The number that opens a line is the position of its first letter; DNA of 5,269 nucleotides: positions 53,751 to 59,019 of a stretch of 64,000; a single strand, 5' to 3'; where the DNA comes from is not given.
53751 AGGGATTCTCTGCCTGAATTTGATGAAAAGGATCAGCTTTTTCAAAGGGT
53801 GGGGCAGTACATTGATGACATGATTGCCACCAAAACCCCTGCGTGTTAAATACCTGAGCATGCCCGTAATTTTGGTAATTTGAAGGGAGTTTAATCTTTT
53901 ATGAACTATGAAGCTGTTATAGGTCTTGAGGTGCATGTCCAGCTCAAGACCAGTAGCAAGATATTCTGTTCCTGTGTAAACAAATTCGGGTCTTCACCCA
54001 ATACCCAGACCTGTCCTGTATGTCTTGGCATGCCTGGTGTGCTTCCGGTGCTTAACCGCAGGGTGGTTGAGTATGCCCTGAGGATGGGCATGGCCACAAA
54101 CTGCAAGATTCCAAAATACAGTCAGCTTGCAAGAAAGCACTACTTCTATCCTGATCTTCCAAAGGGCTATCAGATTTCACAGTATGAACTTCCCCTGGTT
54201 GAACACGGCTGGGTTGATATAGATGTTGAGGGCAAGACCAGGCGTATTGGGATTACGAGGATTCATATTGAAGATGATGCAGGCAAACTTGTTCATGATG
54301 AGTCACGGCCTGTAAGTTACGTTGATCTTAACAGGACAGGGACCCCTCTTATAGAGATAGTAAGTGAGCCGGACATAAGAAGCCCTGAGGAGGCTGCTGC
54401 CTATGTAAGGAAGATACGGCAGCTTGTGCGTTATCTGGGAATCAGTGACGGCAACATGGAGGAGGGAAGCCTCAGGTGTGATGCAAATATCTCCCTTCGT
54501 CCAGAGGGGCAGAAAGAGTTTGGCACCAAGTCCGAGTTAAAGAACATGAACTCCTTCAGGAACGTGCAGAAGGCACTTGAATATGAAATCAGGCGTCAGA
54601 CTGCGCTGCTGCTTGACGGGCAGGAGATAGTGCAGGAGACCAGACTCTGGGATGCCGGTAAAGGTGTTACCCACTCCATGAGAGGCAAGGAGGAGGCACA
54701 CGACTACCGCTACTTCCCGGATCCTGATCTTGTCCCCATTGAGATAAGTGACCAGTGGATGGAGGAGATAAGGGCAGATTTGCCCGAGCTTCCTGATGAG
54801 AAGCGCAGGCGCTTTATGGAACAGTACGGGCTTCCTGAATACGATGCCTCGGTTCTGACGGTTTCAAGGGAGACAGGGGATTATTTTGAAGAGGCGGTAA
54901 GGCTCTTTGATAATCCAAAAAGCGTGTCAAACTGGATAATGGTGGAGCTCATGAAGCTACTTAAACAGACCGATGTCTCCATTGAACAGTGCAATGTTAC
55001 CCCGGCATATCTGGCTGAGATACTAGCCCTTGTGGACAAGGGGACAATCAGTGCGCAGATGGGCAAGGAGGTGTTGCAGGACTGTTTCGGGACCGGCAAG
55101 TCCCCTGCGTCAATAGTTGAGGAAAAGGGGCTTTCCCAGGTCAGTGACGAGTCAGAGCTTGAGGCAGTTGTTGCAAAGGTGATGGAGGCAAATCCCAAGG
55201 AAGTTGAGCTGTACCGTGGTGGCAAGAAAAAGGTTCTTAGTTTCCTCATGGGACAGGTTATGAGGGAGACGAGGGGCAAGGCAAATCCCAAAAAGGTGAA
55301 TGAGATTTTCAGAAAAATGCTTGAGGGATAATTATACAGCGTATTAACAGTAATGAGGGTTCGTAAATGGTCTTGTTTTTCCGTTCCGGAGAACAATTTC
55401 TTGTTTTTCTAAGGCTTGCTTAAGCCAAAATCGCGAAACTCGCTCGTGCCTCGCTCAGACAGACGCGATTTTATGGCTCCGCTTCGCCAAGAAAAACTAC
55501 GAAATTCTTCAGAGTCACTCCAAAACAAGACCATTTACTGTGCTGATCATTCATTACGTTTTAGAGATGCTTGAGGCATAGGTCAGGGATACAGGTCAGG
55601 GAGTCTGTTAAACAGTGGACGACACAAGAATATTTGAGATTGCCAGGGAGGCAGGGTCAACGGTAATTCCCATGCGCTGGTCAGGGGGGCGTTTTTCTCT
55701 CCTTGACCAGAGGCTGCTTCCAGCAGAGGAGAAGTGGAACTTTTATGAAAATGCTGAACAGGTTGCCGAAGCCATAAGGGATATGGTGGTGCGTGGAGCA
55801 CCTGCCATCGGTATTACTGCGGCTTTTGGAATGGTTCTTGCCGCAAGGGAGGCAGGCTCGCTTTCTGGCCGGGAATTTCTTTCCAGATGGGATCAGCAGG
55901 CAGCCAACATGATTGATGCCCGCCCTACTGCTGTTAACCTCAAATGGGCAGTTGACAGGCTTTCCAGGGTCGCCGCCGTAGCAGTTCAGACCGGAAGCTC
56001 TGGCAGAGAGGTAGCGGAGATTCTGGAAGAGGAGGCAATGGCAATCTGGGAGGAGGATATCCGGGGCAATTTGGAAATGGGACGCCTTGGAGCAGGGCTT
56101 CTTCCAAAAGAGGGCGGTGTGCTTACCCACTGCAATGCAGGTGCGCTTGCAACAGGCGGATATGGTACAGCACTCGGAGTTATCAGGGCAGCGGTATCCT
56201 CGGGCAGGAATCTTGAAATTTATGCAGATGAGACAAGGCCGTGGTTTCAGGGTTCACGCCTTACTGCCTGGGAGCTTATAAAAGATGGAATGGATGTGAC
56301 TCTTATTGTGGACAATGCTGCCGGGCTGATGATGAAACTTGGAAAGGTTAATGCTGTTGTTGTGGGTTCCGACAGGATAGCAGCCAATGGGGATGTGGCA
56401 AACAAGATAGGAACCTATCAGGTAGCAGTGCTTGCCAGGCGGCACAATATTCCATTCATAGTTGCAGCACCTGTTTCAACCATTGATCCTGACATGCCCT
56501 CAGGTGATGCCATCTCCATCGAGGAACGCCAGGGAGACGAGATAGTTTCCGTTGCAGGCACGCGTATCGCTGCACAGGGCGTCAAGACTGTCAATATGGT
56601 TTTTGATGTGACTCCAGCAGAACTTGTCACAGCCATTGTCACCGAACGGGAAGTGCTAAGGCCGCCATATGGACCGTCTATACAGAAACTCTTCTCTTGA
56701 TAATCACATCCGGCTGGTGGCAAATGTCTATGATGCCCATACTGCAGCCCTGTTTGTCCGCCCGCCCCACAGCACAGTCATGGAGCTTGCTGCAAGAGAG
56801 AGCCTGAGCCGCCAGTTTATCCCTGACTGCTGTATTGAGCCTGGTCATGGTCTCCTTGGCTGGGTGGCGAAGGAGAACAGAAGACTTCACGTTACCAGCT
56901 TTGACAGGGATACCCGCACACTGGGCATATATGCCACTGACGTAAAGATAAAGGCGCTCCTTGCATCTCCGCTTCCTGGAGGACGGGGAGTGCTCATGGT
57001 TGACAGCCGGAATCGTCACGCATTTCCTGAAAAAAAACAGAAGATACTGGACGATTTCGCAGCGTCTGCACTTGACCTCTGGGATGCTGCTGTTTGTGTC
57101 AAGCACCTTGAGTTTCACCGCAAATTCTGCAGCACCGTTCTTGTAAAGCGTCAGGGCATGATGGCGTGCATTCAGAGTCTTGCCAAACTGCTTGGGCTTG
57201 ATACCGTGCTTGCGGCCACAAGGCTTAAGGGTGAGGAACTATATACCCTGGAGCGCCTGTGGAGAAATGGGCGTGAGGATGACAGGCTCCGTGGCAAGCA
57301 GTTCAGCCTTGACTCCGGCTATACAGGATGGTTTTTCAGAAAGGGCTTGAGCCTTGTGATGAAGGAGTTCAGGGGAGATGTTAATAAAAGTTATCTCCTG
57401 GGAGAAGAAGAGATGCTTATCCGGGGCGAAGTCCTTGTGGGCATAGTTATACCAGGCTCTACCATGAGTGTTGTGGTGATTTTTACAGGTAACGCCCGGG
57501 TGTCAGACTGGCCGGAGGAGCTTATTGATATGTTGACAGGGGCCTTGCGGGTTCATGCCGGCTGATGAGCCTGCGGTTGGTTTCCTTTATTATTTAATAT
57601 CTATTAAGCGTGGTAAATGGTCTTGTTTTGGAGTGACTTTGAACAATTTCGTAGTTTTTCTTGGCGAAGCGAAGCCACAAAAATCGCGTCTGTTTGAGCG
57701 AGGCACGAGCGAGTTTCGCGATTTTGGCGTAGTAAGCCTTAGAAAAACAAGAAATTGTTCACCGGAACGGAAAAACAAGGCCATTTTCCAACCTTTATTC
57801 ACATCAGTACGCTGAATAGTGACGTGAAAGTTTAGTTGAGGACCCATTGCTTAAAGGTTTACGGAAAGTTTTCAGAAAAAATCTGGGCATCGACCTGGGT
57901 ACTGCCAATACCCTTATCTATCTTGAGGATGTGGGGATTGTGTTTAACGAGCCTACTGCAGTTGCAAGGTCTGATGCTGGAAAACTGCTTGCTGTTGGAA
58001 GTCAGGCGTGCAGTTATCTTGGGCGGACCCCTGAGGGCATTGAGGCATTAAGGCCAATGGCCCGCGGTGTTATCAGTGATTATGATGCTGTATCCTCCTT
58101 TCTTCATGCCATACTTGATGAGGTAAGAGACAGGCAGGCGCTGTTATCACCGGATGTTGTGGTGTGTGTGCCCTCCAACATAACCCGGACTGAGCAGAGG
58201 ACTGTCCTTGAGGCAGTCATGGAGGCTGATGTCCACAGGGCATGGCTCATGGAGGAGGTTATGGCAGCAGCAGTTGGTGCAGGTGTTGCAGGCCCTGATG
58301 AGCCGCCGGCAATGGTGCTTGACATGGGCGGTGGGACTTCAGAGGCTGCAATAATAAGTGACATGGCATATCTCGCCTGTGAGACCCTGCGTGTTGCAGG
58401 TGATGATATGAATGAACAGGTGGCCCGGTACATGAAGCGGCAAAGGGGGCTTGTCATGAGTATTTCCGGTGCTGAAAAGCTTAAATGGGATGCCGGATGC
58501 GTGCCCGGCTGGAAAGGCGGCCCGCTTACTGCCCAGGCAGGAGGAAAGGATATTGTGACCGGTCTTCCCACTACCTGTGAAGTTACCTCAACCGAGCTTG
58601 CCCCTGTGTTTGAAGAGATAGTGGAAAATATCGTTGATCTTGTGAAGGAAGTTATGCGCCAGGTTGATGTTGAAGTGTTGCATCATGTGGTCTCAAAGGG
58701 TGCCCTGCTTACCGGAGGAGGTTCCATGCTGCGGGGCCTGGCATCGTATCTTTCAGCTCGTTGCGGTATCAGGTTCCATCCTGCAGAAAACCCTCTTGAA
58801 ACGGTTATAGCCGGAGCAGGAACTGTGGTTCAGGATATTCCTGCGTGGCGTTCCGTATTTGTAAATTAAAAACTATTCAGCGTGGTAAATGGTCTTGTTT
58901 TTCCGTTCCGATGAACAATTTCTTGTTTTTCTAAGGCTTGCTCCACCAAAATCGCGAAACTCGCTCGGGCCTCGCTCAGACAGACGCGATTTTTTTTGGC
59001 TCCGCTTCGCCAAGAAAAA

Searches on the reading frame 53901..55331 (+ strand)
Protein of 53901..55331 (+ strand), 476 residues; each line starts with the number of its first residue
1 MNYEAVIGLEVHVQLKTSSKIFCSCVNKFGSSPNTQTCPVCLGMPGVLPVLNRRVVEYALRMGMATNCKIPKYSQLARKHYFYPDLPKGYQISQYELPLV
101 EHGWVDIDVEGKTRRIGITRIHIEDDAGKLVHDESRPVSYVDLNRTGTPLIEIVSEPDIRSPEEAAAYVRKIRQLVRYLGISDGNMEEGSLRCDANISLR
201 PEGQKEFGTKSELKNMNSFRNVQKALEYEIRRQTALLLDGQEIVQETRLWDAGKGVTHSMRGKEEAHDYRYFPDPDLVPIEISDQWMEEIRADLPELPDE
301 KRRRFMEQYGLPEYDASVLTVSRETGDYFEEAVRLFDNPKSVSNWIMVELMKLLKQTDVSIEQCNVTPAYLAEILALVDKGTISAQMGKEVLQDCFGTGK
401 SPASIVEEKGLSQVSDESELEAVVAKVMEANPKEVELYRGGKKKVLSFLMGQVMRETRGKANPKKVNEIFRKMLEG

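Call 52: search_protein_families(library=pfam, proteins=[window:53901-55331:+], max_evalue=0.00001)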
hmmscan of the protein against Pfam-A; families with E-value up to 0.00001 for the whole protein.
window:53901-55331:+ (476 aa): 2 families
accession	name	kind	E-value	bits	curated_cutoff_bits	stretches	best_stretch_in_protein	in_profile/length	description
PF02934.20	GatB_N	-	5e-130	433.1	23.4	1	6-288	2-277/277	GatB/GatE catalytic domain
PF02637.23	GatB_Yqey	-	2.5e-55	186.8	27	1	327-474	1-148/148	GatB domain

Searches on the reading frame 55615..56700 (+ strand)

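Call 52: search_protein_families(library=pfam, proteins=[window:55615-56700:+], max_evalue=0.00001)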
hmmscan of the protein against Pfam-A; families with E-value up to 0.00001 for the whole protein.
window:55615-56700:+ (361 aa): 1 family
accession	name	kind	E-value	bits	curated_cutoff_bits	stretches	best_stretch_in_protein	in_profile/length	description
PF01008.23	IF-2B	-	8.2e-84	281.6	22.4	1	59-349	2-279/280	Initiation factor 2 subunit family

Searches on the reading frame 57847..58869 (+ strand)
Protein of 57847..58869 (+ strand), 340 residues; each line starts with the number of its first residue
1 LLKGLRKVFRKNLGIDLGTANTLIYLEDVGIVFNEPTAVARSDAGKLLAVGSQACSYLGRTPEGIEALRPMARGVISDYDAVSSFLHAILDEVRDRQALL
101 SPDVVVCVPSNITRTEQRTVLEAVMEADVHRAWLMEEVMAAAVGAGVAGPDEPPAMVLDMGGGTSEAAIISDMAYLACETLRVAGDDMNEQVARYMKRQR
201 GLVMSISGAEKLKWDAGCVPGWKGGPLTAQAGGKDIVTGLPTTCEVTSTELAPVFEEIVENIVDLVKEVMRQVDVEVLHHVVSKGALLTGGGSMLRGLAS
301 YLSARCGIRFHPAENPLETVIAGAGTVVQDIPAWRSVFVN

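Call 52: search_protein_families(library=pfam, proteins=[window:57847-58869:+], max_evalue=0.00001)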
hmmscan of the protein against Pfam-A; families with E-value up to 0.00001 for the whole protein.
window:57847-58869:+ (340 aa): 2 families
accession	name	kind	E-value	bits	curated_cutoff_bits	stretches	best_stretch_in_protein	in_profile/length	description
PF06723.19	MreB_Mbl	-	2.9e-88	296.3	27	1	11-331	2-322/327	MreB/Mbl protein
PF00022.25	Actin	-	1.7e-11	43.8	27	1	37-199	32-190/410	Actin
